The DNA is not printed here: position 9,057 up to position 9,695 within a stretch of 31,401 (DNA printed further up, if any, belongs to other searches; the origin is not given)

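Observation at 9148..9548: Promoter-equipped phage gene encoding a double-glycine-leader bacteriocin/microcin-like peptide with no exporter or immunity gene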

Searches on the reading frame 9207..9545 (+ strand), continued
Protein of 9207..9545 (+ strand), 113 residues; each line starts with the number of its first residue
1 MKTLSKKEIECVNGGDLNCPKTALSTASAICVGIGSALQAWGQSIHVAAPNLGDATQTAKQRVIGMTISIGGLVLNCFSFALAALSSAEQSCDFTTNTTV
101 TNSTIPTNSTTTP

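Call 57: find_related_loci(query=A3, collection=metagenome_contigs, flank=10000)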
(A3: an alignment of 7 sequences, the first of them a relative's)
Query A3 (113 aa) in metagenome_contigs; peptide patterns used: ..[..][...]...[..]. (x = any residue, [..] = any of these).
19 stretches matched a pattern, but none encodes a relative of the query by tblastn (E <= 1e-3).

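Call 61: find_related_loci(query=A8, collection=metagenome_contigs, flank=10000)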
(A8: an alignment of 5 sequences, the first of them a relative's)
Query A8 (99 aa) in metagenome_contigs; peptide patterns used: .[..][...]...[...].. (x = any residue, [..] = any of these).
279 stretches matched a pattern, but none encodes a relative of the query by tblastn (E <= 1e-3).

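Call 62: find_related_loci(query=A8, collection=viral_contigs, flank=10000)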
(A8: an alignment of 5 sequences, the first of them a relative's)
Query A8 (99 aa) in viral_contigs; peptide patterns used: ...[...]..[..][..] (x = any residue, [..] = any of these).
13 stretches matched a pattern, but none encodes a relative of the query by tblastn (E <= 1e-3).

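Call 63: find_encoding_contigs(protein=P0018, flank=10000, max_places=3)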
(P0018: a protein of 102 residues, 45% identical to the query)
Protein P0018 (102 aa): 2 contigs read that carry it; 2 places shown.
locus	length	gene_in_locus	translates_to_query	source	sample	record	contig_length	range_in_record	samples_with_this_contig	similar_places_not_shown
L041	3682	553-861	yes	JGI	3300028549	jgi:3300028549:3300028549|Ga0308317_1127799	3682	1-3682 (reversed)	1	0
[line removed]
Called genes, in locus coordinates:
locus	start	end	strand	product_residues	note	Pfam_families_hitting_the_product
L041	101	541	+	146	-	-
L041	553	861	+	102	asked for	-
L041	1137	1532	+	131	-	-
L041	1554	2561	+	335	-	-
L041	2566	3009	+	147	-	-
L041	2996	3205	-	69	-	-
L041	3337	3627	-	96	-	-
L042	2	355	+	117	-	?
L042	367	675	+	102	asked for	-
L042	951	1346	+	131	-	-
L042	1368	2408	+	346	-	-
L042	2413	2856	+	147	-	-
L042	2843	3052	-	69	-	-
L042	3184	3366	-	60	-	?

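Call 64: find_encoding_contigs(protein=P0017, flank=10000, max_places=3)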
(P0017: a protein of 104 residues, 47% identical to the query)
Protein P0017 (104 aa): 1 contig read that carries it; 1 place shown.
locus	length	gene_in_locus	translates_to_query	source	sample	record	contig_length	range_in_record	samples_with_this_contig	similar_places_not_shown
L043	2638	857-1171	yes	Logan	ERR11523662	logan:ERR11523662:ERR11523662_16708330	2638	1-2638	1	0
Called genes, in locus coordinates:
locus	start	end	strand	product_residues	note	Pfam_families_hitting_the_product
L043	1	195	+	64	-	?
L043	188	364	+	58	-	-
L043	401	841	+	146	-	-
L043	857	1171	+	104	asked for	-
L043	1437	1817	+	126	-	-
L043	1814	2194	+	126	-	-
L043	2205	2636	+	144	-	?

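Call 65: find_encoding_contigs(protein=P0014, flank=10000, max_places=3)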
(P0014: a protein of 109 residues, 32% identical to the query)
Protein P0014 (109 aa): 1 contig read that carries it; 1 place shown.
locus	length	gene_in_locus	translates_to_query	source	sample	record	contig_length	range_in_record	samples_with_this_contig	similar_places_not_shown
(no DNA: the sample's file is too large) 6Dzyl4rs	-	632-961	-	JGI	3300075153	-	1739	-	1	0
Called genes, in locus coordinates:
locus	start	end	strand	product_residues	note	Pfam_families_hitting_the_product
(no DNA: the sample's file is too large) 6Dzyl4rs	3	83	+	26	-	?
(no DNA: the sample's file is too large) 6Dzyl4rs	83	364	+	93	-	PF05016:ParE_toxin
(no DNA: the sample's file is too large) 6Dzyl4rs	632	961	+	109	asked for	-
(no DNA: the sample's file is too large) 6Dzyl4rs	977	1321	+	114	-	-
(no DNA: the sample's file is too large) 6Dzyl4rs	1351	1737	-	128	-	?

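Call 68: search_solved_structures(query=A2, max_evalue=10, show_alignments=2)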
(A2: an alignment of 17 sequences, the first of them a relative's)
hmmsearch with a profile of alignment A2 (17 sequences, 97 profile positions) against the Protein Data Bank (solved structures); distinct sequences matched with E-value up to 10: 1.
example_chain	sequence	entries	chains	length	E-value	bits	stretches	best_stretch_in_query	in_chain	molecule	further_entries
2qwu_A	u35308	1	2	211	0.32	14.3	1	27-73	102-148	Intracellular growth locus, subunit C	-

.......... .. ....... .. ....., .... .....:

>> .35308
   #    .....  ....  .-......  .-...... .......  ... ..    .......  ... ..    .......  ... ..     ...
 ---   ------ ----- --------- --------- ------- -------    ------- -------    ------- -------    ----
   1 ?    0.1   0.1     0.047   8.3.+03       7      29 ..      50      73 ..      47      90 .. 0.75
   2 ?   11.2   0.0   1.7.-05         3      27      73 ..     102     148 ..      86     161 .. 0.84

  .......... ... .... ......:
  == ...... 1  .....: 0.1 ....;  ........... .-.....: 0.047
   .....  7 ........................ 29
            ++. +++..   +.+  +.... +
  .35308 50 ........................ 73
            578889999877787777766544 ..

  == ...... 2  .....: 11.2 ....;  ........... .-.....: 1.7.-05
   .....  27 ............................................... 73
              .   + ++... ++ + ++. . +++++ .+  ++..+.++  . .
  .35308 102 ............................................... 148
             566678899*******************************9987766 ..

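Call 69: search_protein_families(library=padloc, proteins=[window:9207-9545:+, P0007, P0010, P0002], max_evalue=1)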
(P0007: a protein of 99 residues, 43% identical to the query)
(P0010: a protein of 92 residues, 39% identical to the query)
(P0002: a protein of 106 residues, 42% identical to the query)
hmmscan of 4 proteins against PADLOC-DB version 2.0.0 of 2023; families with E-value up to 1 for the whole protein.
window:9207-9545:+ (113 aa): 0 families

P0007 (99 aa): 0 families

P0010 (92 aa): 0 families

P0002 (106 aa): 0 families

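Call 86: find_encoding_contigs(protein=P0011, flank=5000, max_places=3)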
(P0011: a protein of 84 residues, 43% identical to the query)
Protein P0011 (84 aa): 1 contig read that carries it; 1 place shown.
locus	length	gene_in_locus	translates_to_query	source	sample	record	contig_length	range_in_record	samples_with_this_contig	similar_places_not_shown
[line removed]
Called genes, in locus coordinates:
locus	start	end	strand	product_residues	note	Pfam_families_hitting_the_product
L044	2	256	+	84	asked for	?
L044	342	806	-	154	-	-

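Call 87: find_encoding_contigs(protein=P0016, flank=5000, max_places=3)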
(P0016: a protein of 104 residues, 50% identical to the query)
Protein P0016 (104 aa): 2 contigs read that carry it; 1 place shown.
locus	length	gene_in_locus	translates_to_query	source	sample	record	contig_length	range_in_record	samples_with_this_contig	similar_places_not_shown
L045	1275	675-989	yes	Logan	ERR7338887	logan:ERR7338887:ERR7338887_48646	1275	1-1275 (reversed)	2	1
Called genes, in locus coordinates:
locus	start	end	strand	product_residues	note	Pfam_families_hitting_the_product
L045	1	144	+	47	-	?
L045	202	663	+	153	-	-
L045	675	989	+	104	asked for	-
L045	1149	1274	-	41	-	?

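Call 92: find_homologous_proteins(query=L015:385-618:+, max_evalue=1)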
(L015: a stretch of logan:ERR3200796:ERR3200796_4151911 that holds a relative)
Query L015:385-618:+ (78 aa): 1 proteins with E <= 1 among 1 candidates.
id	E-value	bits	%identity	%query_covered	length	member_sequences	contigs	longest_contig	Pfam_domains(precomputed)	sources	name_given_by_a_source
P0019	9.1e-44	164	100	100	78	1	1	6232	-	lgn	-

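Call 94: search_protein_families(library=pfam, proteins=[L002:446-2731:+], max_evalue=1)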
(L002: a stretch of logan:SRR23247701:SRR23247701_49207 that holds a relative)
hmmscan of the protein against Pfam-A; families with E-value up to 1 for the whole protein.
L002:446-2731:+ (762 aa): 3 families
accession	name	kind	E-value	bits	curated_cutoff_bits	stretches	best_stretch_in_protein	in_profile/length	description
PF05751.16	FixH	-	0.018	15.5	23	1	146-219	25-95/150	FixH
PF22963.3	Ig_NUP210_3rd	-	0.059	14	27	0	161-202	39-80/105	NUP210 Ig-like domain 3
PF12538.13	FtsK_SpoIIIE_N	-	0.18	12.5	27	0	212-246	76-110/115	DNA transporter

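Call 96: fold_search(model_id=the predicted structure, library=viral)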
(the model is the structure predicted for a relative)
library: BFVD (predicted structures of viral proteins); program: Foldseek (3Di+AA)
matches with E <= 10: 462; with E <= 0.001: 0
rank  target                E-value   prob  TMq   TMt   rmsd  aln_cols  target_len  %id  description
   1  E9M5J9                1.7e-01  0.82  0.40  0.20  17.1       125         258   14  RING-CH-type domain-containing protein [Cricetid gammaherpesvirus 2]
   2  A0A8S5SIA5            1.9e-01  1.00  0.53  0.84   1.7        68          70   19  Uncharacterized protein [Siphoviridae sp. ctBCr48]
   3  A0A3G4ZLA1            4.0e-01  1.00  0.57  0.25   3.4        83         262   14  Uncharacterized protein [Terrestrivirus sp.]
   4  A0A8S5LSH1            4.5e-01  0.60  0.36  0.42   6.6        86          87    9  Uncharacterized protein [Siphoviridae sp. ctMAv2]
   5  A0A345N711            5.6e-01  0.99  0.54  0.56   4.9        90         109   13  (no name in the UniProt tables at hand)
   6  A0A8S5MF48            6.6e-01  0.96  0.52  0.48   9.2        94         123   13  Uncharacterized protein [Siphoviridae sp. ctWuM9]
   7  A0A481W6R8            6.9e-01  1.00  0.39  0.83   1.2        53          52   17  Uncharacterized protein [Fusobacterium phage Fnu1]
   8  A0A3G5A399            7.3e-01  0.99  0.54  0.37   3.5        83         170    8  Uncharacterized protein [Gaeavirus sp.]
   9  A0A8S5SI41            7.3e-01  0.97  0.53  0.59   4.5        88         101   12  Uncharacterized protein [Phage sp. ctqZP6]
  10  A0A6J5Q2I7            8.6e-01  0.96  0.51  0.56   4.2        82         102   11  Uncharacterized protein [uncultured Caudovirales phage]
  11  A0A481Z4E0            1.1e+00  0.99  0.53  0.68   1.8        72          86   14  Uncharacterized protein [Pithovirus LCPAC201]
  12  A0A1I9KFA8            1.1e+00  0.72  0.39  0.54   3.8        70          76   21  (no name in the UniProt tables at hand)
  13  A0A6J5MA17            1.1e+00  0.66  0.45  0.49   8.2        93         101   12  Uncharacterized protein [uncultured Caudovirales phage]
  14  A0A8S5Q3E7            1.1e+00  0.30  0.24  0.35   5.5        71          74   21  Transmembrane protein [Siphoviridae sp. ctLNL10]
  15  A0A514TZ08            1.1e+00  0.28  0.31  0.23   6.3        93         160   17  Uncharacterized protein [Arthrobacter phage Vibaki]
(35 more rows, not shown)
